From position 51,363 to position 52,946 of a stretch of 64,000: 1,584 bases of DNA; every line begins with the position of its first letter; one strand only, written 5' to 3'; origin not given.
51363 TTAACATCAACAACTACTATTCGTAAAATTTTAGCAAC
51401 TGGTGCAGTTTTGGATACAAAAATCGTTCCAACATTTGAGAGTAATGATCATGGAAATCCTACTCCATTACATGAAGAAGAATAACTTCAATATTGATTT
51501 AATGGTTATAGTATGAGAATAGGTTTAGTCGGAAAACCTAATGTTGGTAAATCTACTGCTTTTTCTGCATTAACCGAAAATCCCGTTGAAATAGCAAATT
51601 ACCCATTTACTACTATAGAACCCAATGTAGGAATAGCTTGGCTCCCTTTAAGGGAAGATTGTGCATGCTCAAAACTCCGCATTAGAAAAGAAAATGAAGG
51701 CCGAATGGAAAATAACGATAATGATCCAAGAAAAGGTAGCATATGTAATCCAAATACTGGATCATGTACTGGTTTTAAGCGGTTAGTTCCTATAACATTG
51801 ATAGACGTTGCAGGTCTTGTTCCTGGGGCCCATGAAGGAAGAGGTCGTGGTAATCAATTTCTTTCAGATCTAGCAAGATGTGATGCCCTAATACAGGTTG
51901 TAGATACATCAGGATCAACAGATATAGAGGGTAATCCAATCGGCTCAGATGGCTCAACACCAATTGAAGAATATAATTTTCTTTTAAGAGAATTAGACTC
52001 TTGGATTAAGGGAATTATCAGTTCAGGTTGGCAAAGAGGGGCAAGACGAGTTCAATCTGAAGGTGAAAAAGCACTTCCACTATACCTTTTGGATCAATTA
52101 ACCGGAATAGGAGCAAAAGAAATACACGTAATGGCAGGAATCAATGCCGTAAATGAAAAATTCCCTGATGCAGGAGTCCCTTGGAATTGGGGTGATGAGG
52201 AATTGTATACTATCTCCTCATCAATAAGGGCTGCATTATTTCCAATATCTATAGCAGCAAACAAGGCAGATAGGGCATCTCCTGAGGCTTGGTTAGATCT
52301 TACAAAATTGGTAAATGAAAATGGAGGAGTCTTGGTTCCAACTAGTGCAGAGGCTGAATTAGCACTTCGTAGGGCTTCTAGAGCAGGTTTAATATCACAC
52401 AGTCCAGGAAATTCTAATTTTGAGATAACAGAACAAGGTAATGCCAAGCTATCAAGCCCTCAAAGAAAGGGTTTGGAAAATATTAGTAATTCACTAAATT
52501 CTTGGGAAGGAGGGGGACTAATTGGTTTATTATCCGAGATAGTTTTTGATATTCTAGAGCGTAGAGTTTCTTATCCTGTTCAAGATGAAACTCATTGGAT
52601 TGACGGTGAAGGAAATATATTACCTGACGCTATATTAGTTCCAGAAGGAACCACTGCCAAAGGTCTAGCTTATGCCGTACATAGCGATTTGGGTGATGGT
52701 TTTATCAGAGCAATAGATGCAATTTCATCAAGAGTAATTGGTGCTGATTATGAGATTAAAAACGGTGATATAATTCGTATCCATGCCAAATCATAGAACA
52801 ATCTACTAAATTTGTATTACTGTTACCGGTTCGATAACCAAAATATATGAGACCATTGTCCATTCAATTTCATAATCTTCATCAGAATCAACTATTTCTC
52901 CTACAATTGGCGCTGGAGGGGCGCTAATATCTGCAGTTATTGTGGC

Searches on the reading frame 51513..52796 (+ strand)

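Call 81: search_protein_families(library=pfam, proteins=[window:51513-52796:+], max_evalue=0.0001)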
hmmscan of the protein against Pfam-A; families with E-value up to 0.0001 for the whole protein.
window:51513-52796:+ (427 aa): 4 families
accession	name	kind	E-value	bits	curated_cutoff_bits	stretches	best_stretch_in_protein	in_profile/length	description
PF08438.16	YGR210-like_G4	-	1.1e-22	80.9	24.7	1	248-358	1-108/108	Obg-like GTPase YGR210-like, G4 motif-containing domain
PF01926.29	MMR_HSR1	-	3.1e-18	66.4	21.9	1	2-134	1-87/113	50S ribosome-binding GTPase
PF02824.27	TGS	-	7.1e-09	36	22.2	1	369-424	4-59/60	TGS domain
PF02421.24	FeoB_N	-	2.4e-08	34.1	27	1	2-40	2-40/156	Ferrous iron transport protein B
